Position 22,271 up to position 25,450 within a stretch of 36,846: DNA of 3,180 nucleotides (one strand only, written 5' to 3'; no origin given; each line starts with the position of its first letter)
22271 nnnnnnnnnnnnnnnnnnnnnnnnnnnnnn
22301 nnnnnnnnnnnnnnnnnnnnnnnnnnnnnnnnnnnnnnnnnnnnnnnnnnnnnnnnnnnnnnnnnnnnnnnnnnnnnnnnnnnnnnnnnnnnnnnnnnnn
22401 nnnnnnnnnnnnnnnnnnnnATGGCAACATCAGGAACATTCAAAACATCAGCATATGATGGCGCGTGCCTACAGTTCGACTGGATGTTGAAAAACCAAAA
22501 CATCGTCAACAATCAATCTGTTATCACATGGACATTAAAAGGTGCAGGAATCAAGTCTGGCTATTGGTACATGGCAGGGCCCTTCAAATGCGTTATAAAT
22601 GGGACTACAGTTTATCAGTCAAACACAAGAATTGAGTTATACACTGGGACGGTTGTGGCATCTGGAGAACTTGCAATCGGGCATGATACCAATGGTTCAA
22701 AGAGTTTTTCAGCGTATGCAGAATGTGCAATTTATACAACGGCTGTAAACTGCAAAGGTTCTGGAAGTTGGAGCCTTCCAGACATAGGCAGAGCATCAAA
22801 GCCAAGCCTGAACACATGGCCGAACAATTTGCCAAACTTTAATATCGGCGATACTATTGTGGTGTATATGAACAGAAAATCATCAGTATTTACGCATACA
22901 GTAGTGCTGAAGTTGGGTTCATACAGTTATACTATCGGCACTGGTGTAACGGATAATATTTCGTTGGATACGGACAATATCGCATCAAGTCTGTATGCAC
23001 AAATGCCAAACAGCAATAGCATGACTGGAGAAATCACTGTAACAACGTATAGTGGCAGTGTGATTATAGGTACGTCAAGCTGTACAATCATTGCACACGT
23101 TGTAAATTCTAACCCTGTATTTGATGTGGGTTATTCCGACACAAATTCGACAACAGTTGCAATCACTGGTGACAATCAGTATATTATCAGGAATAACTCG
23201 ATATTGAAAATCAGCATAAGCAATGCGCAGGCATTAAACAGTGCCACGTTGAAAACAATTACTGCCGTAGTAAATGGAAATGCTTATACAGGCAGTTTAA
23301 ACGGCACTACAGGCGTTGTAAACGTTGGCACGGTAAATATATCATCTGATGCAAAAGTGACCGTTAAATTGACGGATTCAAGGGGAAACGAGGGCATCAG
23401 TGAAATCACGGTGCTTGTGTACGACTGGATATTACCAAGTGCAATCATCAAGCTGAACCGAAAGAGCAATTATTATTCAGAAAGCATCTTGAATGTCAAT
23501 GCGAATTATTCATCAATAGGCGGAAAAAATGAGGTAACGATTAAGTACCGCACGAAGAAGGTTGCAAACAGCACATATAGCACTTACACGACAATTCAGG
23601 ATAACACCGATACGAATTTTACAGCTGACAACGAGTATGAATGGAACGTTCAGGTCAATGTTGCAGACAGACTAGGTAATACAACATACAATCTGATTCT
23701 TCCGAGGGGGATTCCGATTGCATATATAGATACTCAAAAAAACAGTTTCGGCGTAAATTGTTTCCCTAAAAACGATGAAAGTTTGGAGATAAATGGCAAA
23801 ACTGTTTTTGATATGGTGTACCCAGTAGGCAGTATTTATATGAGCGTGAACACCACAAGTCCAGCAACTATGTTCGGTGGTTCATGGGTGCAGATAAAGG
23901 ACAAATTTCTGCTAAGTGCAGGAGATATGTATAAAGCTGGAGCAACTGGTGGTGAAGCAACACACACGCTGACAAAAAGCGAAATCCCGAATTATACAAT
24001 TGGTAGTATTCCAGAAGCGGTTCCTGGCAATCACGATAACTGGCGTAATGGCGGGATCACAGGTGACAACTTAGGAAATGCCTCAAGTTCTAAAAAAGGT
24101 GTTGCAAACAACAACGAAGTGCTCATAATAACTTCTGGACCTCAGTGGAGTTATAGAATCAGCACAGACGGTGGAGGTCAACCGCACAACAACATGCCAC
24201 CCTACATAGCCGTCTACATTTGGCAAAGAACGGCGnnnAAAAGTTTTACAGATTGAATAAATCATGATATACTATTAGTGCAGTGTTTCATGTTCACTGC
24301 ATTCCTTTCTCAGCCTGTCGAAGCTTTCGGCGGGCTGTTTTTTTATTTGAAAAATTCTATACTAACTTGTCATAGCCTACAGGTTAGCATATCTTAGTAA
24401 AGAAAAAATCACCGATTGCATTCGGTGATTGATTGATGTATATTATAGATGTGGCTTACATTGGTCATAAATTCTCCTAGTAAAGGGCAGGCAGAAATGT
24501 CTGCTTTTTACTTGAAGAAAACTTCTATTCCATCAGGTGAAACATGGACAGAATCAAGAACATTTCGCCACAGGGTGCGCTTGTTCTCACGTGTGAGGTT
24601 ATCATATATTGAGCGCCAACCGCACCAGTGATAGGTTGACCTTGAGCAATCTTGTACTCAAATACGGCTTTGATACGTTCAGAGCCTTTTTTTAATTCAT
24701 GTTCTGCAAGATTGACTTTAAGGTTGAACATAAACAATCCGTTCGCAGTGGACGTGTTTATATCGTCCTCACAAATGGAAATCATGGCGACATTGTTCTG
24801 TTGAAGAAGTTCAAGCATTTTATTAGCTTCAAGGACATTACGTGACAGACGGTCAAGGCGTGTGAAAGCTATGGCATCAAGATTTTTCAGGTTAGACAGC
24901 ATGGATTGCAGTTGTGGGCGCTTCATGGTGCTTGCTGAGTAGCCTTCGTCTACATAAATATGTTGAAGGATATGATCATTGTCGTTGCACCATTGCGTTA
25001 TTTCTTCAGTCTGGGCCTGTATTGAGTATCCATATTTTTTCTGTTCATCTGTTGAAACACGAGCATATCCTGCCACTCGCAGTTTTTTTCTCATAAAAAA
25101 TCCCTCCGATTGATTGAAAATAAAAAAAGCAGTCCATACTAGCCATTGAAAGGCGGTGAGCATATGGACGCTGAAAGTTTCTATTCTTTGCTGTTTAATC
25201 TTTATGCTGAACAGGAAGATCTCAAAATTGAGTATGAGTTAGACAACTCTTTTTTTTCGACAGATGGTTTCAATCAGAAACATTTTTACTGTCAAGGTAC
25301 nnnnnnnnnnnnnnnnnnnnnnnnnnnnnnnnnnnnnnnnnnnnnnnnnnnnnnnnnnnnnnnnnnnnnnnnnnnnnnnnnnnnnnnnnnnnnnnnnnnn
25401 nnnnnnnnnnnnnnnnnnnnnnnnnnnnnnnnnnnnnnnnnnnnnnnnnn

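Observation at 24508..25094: Integrase reduced to a serine-recombinase catalytic domain, with a possible out-of-frame C-terminal remnant indicating an internal deletion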

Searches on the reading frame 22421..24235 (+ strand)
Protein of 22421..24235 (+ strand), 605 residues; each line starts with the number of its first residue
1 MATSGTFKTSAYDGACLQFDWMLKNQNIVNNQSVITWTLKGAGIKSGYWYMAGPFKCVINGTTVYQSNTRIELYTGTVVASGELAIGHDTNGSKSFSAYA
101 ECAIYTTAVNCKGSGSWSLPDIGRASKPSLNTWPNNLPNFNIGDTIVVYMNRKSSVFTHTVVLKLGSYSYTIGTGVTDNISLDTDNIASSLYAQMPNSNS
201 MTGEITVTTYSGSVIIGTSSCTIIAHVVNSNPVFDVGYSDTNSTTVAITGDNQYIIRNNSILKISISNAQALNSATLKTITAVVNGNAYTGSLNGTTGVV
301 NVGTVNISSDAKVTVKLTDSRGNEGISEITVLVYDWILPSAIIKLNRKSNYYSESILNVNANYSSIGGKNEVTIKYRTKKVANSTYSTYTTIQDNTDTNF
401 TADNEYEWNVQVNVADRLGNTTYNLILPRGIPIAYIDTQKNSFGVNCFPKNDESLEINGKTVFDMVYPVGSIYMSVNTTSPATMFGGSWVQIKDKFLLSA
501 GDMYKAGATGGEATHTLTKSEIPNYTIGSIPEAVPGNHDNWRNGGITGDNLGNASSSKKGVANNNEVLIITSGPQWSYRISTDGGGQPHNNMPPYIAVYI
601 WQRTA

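Call 44: search_protein_families(library=phrogs, proteins=[window:22421-24235:+], max_evalue=0.00001)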
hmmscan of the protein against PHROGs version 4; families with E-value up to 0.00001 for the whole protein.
window:22421-24235:+ (605 aa): 7 families
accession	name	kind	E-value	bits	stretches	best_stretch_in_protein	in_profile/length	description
phrog_372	-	tail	2.2e-84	285.6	1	1-491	1-501/743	tail protein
phrog_18627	-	tail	1.2e-31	111.2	1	6-320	3-317/317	tail protein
phrog_24267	-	unknown function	9.5e-19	69.1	1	386-605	65-266/266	-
phrog_6465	-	tail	9.3e-15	56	1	458-605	109-281/281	tail protein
phrog_5717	-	tail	4.6e-13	49.3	1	269-605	821-1150/1150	tail protein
phrog_8763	-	tail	5.2e-12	45.7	1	500-600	640-744/1024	tail protein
phrog_8469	-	tail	7.8e-08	33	0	492-525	160-193/303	tail fiber protein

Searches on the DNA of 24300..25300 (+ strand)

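Call 4: search_dna_similar(query=window:24300-25300:+, collection=phages, mode=near)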
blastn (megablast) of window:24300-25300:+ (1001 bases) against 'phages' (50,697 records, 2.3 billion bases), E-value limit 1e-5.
No match.

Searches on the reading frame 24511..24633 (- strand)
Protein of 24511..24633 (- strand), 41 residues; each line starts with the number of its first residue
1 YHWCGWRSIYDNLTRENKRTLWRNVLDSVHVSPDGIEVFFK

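Call 6: search_protein_families(library=pfam, proteins=[window:24511-24633:-], max_evalue=10)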
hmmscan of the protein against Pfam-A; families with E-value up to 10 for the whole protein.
seq(41 aa): 0 families
